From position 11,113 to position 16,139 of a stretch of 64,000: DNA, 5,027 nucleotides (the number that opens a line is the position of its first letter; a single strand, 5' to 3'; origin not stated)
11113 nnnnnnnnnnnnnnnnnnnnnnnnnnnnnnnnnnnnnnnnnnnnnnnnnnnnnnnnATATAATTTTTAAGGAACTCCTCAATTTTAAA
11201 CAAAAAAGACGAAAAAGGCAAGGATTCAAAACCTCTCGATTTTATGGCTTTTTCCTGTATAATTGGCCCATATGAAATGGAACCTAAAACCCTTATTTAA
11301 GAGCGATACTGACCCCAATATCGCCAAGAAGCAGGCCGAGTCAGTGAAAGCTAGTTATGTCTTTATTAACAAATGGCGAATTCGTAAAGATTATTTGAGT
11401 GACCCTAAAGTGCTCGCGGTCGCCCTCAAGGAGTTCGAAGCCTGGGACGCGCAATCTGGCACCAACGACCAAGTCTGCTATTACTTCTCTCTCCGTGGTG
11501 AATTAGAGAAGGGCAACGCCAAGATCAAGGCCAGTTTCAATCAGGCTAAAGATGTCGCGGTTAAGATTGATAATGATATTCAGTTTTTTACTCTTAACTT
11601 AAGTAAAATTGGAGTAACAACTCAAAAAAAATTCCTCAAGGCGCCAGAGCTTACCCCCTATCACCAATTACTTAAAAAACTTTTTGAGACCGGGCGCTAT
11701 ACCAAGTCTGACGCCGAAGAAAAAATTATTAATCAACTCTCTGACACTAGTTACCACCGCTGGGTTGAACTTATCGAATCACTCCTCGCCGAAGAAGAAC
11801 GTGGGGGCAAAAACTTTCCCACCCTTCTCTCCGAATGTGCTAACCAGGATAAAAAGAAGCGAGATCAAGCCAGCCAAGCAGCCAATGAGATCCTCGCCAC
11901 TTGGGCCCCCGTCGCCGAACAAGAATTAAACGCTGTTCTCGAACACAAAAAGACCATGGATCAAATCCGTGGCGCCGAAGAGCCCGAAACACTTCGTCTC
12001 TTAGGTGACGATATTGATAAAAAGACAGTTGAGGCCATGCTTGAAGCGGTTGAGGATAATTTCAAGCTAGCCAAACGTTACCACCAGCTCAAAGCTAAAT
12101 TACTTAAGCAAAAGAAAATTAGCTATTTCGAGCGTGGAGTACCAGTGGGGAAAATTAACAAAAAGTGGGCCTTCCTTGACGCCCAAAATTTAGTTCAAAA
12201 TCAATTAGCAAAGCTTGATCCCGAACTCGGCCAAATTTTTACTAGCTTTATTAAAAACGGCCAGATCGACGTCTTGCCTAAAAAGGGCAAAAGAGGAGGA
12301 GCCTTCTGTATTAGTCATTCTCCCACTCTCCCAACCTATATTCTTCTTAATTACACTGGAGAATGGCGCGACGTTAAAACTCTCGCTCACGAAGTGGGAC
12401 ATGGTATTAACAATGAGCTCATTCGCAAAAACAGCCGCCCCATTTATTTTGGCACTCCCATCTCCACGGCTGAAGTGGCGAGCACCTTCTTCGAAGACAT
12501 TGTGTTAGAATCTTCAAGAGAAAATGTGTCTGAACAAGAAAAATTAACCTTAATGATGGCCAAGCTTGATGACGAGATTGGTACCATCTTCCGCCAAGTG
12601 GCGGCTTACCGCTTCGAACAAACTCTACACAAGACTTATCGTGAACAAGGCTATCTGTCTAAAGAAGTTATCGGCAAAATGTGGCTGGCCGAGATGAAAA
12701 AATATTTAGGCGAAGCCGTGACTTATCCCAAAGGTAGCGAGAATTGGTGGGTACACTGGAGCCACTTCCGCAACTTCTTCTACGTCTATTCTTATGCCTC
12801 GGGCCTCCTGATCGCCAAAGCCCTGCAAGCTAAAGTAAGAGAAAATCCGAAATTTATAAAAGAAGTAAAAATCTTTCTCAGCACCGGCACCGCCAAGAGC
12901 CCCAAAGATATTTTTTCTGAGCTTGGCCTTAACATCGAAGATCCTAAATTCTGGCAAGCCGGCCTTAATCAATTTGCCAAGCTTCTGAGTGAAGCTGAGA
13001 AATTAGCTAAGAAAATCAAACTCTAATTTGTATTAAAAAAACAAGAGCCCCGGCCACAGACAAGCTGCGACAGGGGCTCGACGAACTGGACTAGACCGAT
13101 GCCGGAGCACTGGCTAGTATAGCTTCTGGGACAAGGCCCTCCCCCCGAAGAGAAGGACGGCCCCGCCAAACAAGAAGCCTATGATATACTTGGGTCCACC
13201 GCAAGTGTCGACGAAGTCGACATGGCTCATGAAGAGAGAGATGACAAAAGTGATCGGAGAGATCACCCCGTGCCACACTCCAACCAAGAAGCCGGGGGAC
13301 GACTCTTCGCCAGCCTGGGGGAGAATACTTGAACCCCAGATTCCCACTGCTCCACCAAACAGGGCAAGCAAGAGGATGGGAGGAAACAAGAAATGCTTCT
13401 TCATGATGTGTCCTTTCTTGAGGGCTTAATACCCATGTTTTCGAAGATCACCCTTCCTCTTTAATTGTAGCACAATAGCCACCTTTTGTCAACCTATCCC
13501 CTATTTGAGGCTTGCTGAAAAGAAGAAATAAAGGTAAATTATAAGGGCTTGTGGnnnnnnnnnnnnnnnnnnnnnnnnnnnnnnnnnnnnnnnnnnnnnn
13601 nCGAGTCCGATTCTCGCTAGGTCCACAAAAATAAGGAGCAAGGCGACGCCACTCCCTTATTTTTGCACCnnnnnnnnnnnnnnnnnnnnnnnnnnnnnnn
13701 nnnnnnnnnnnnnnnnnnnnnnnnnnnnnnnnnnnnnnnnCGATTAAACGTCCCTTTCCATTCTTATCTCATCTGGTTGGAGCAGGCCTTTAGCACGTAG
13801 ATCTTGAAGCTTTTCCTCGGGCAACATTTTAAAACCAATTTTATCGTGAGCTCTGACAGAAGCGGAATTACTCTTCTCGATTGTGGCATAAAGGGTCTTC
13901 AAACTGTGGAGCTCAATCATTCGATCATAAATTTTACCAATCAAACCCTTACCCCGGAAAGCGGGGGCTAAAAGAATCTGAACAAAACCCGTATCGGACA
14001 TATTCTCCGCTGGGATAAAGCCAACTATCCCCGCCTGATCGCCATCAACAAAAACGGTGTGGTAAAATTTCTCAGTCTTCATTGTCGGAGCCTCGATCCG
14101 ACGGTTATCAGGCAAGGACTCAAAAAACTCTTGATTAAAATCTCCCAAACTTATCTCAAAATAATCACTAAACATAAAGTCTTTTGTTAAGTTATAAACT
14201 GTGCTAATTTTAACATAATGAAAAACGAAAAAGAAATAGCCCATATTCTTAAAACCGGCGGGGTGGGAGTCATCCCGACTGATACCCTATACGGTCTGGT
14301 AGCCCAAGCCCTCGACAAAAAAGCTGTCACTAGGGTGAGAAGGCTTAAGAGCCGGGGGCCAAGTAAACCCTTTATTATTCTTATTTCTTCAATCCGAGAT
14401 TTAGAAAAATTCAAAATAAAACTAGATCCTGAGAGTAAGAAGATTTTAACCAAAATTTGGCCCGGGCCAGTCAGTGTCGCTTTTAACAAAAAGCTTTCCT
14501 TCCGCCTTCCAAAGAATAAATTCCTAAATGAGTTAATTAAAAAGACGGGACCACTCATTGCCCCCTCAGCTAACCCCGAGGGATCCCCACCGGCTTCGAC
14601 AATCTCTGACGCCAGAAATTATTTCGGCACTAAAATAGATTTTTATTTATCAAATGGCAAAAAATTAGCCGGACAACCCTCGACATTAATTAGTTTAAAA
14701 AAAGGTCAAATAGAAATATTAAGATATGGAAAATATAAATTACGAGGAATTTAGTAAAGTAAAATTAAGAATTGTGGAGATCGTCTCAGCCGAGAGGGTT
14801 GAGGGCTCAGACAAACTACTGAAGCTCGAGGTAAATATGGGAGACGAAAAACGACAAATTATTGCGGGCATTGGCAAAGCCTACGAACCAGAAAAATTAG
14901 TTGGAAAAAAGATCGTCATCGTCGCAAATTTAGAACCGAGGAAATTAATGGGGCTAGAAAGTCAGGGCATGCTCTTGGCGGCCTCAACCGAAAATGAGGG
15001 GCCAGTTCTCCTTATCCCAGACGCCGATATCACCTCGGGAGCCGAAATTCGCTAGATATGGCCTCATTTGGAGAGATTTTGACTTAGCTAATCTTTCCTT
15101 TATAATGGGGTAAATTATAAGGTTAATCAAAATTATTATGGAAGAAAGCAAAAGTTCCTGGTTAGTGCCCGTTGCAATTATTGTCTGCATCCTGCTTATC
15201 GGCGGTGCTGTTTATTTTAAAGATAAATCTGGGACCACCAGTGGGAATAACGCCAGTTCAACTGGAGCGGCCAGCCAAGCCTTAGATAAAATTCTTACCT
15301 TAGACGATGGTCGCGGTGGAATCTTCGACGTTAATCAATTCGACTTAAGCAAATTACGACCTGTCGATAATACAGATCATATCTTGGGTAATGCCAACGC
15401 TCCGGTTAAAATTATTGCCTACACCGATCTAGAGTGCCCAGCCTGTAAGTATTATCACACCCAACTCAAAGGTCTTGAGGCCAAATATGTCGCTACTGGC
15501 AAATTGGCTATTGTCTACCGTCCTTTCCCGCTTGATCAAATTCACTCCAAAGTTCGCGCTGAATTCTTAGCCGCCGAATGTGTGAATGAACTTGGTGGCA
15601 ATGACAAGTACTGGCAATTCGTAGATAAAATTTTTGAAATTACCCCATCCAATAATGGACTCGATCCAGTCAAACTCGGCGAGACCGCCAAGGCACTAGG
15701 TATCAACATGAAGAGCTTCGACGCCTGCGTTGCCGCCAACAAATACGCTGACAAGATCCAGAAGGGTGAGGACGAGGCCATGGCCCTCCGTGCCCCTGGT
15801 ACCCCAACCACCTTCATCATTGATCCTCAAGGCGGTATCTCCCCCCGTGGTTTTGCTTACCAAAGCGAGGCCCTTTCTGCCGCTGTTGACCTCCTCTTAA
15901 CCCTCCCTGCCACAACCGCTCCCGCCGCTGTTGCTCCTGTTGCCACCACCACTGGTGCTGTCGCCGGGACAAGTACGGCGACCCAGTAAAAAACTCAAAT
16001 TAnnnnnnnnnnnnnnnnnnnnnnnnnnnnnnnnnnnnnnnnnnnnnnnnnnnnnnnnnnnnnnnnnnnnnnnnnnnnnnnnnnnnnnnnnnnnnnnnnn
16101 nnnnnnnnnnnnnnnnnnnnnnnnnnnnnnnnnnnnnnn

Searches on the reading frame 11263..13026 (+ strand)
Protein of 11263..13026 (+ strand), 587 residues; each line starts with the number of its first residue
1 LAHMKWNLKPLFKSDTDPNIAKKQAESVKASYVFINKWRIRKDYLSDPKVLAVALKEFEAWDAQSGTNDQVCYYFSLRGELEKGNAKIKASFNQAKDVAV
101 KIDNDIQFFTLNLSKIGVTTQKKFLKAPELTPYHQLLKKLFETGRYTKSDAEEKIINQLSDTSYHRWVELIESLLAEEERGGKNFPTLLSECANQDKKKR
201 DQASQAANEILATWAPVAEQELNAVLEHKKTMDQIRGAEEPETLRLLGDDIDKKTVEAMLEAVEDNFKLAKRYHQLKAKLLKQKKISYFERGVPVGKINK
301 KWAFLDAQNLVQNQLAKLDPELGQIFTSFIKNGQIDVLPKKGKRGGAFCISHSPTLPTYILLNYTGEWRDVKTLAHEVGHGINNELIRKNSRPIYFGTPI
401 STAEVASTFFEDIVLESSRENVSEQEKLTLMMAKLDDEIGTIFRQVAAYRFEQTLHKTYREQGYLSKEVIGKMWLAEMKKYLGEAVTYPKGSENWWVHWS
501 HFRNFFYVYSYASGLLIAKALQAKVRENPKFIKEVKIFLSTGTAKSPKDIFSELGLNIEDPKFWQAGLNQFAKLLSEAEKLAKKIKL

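Call 25: search_protein_families(library=phrogs, proteins=[window:11263-13026:+], max_evalue=0.001)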
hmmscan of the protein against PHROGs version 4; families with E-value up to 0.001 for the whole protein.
window:11263-13026:+ (587 aa): 1 family
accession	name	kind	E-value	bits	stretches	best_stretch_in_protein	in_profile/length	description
phrog_27765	-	unknown function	1.1e-59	203.7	1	84-581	81-590/598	-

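Call 26: search_protein_families(library=pfam, proteins=[window:11263-13026:+], max_evalue=0.001)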
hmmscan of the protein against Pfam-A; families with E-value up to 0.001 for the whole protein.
window:11263-13026:+ (587 aa): 2 families
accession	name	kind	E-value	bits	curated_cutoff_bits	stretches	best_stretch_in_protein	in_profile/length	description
PF01432.26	Peptidase_M3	-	7.4e-33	115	27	1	329-568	183-455/457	Peptidase family M3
PF08439.15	Peptidase_M3_N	-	5e-09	36.7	25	1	116-169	5-59/70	Oligopeptidase F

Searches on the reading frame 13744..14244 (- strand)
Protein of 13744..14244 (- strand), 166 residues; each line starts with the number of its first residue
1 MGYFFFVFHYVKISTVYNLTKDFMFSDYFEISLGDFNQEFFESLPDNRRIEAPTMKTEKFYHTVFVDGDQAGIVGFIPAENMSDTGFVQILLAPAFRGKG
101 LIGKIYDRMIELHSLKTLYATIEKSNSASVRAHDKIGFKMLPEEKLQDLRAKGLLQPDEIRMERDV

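Call 26: search_protein_families(library=pfam, proteins=[window:13744-14244:-], max_evalue=0.001)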
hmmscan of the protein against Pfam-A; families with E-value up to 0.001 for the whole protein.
window:13744-14244:- (166 aa): 2 families
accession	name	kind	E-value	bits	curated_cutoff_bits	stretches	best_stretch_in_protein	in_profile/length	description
PF13302.13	Acetyltransf_3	-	4.1e-08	34.5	25.4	1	56-139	50-138/138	Acetyltransferase (GNAT) domain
PF00583.31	Acetyltransf_1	-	1.7e-07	31.9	20.7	1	36-138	12-116/116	Acetyltransferase (GNAT) family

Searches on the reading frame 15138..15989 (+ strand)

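Call 26: search_protein_families(library=pfam, proteins=[window:15138-15989:+], max_evalue=0.001)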
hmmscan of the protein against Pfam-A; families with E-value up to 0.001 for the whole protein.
window:15138-15989:+ (283 aa): 3 families
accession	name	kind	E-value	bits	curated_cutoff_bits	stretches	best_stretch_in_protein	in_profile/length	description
PF13462.12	Thioredoxin_4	-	7.6e-25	88.4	23.2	1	78-227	3-145/165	Thioredoxin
PF01323.26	DSBA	-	1.7e-11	44.7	25.6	1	178-229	123-173/191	DSBA-like thioredoxin domain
PF18400.7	Thioredoxin_12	-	0.00042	20.7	26.1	0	79-133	133-185/190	Thioredoxin-like domain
